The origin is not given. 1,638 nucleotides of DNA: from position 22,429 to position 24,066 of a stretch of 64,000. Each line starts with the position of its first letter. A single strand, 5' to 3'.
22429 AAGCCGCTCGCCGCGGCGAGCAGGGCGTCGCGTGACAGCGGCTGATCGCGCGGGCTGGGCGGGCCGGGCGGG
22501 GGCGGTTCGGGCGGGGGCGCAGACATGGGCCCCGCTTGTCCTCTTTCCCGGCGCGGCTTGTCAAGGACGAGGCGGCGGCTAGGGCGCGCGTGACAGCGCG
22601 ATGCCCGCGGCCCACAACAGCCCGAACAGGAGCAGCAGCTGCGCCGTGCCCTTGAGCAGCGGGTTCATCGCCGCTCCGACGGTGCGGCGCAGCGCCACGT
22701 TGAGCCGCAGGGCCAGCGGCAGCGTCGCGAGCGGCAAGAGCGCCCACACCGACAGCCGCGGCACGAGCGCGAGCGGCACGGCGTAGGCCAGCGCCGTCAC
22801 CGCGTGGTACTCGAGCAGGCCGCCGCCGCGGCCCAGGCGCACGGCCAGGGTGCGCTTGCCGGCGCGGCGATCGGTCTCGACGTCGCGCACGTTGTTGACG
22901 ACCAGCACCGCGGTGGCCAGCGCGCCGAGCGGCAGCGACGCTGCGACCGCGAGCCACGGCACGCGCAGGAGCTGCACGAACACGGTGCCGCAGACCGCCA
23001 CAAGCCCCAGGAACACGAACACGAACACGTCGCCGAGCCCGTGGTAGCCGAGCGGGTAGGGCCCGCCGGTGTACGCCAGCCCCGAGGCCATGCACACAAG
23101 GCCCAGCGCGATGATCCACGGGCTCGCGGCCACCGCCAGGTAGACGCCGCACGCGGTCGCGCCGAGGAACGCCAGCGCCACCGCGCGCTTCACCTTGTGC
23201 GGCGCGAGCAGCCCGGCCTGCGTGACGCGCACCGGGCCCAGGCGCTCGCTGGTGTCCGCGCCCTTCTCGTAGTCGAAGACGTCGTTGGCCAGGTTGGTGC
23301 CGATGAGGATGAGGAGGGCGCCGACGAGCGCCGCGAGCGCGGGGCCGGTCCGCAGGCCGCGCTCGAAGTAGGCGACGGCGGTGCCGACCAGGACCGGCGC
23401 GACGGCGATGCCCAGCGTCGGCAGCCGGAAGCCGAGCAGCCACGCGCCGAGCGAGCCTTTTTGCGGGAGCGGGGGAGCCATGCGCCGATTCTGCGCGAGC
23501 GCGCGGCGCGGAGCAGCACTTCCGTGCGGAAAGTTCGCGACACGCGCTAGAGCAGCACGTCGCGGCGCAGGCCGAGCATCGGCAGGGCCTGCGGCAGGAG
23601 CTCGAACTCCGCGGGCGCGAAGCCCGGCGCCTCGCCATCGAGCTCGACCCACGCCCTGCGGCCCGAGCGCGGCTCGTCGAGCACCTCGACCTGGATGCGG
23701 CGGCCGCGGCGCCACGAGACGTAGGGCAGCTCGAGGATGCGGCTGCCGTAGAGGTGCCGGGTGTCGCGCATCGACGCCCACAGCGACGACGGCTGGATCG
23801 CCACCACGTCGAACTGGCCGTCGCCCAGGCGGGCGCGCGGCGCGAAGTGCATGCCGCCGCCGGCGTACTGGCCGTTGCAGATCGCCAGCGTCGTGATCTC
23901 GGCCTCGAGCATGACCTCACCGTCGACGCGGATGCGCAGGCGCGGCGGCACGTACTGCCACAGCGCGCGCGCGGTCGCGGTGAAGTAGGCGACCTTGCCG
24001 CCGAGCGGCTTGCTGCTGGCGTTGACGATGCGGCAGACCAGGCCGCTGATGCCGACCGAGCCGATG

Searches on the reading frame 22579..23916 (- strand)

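Call 56: search_protein_families(library=pfam, proteins=[window:22579-23916:-], max_evalue=0.001)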
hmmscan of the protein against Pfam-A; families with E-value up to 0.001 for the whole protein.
window:22579-23916:- (445 aa): 1 family
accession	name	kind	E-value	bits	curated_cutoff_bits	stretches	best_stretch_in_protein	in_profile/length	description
PF01040.23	UbiA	-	5.4e-31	108.2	34.2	1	172-411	2-231/250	UbiA prenyltransferase family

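Call 78: search_protein_families(library=ncbifam, proteins=[window:22579-23916:-], max_evalue=0.00001)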
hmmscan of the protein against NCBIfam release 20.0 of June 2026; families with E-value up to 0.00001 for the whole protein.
window:22579-23916:- (445 aa): 11 families
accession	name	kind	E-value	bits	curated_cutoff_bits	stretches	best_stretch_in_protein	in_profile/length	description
NF004751.0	PRK06080.1-3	equivalog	6.8e-95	318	264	1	155-441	9-295/296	1,4-dihydroxy-2-naphthoate polyprenyltransferase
TIGR00751.1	menA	equivalog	4.9e-60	203.4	102.15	1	167-437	4-283/284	1,4-dihydroxy-2-naphthoate octaprenyltransferase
NF004750.0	PRK06080.1-2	equivalog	6.9e-57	193.1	346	1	155-441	5-300/301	1,4-dihydroxy-2-naphthoate polyprenyltransferase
NF004749.0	PRK06080.1-1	equivalog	8e-54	182.9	277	1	149-442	12-308/311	1,4-dihydroxy-2-naphthoate polyprenyltransferase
NF004754.0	PRK06080.1-6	equivalog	7.3e-43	147.1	522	1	158-443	11-305/308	1,4-dihydroxy-2-naphthoate polyprenyltransferase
NF004753.0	PRK06080.1-5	equivalog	5.8e-38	130.8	555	1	163-442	18-306/312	1,4-dihydroxy-2-naphthoate polyprenyltransferase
NF009926.0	PRK13387.1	equivalog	2.8e-32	112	316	1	166-404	13-274/317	1,4-dihydroxy-2-naphthoate polyprenyltransferase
TIGR02235.1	menA_cyano-plnt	equivalog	9.9e-32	110.4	225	1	159-411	2-253/285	2-carboxy-1,4-naphthoquinone phytyltransferase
NF004617.0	PRK05951.1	equivalog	1.5e-30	106.4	239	1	193-442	52-300/306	prenyltransferase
NF004752.0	PRK06080.1-4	subfamily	1.9e-19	70.5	289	1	171-396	18-253/300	1,4-dihydroxy-2-naphthoate polyprenyltransferase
NF009523.0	PRK12884.1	equivalog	2.3e-09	36.9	269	1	170-389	18-221/279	prenyltransferase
